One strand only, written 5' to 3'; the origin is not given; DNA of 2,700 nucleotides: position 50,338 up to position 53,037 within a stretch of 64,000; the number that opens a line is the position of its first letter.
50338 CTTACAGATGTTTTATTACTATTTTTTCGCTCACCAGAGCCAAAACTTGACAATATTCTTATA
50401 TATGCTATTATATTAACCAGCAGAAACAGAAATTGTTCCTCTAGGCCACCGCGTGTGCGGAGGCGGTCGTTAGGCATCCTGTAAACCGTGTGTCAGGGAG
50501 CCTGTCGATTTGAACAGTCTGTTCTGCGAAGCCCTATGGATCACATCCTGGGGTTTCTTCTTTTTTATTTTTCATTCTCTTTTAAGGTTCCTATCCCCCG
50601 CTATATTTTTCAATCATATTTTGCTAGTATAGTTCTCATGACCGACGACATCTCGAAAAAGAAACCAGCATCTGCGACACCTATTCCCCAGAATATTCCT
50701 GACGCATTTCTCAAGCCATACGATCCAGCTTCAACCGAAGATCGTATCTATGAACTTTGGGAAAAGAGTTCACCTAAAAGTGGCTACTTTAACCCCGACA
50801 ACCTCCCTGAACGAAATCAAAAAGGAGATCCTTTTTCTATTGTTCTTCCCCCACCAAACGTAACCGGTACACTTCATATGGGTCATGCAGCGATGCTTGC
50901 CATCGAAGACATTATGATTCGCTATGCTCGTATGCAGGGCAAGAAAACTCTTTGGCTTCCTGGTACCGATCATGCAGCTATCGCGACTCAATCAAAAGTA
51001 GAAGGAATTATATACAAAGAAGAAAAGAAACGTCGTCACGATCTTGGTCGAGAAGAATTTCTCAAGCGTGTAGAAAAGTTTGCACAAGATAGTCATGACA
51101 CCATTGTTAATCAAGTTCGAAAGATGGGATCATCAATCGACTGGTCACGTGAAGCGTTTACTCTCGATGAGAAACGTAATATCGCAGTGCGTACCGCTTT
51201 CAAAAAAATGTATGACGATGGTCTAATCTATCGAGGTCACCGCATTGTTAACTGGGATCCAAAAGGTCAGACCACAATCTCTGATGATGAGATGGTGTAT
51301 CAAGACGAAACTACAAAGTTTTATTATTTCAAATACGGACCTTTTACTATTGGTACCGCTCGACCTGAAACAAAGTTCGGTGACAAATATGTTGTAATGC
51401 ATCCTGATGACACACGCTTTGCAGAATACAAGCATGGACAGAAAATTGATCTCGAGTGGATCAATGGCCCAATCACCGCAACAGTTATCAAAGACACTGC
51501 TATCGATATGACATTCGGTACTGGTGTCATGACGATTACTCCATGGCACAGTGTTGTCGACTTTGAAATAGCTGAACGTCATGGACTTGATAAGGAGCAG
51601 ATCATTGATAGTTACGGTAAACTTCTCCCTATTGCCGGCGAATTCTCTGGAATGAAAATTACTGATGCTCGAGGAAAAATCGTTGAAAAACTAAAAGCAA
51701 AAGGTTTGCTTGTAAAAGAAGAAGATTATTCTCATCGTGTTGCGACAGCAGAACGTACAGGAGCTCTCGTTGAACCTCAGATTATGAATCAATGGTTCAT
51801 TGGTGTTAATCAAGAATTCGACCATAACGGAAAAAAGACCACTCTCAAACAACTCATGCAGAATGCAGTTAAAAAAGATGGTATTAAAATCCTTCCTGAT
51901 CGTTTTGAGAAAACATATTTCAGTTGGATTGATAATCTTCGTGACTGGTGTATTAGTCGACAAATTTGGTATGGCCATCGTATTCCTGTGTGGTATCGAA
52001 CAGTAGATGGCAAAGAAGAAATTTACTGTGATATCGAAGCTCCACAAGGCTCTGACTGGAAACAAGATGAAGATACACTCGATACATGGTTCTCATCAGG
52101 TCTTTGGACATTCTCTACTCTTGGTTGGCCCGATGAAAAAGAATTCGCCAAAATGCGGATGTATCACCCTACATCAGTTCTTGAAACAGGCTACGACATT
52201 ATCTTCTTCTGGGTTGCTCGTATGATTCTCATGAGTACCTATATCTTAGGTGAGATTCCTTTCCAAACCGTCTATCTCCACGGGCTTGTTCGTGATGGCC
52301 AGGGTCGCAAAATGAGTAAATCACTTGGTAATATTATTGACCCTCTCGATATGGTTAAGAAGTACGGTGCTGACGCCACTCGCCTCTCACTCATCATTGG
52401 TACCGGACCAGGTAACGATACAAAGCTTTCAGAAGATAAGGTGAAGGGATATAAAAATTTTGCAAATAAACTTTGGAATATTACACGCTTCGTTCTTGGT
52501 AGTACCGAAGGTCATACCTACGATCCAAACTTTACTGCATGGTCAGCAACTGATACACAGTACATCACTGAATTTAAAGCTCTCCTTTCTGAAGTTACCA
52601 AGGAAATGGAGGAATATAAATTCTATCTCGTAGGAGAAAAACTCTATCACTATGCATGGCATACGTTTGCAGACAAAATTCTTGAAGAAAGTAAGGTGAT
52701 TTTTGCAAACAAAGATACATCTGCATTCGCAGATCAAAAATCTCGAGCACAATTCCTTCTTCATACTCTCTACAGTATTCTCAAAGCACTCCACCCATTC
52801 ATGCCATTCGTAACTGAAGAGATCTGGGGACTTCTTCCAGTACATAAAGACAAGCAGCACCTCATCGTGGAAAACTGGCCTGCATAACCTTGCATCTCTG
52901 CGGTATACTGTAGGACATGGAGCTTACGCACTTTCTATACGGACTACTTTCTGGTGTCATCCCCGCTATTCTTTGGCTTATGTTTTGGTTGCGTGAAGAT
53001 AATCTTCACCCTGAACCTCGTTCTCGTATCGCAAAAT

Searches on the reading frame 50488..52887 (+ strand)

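Call 77: search_protein_families(library=pfam, proteins=[window:50488-52887:+], max_evalue=0.00001)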
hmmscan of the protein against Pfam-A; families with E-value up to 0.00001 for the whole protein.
window:50488-52887:+ (799 aa): 3 families
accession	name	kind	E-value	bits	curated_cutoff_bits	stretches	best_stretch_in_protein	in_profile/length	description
PF00133.28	tRNA-synt_1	-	3.9e-132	441.4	22.7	2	87-516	2-258/414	tRNA synthetases class I (I, L, M and V)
PF08264.19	Anticodon_1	-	6.6e-21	75.2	25.1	1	691-798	3-105/148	Anticodon-binding domain of tRNA ligase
PF09334.17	tRNA-synt_1g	-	4.3e-19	69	20.1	2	453-664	195-385/391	tRNA synthetases class I (M)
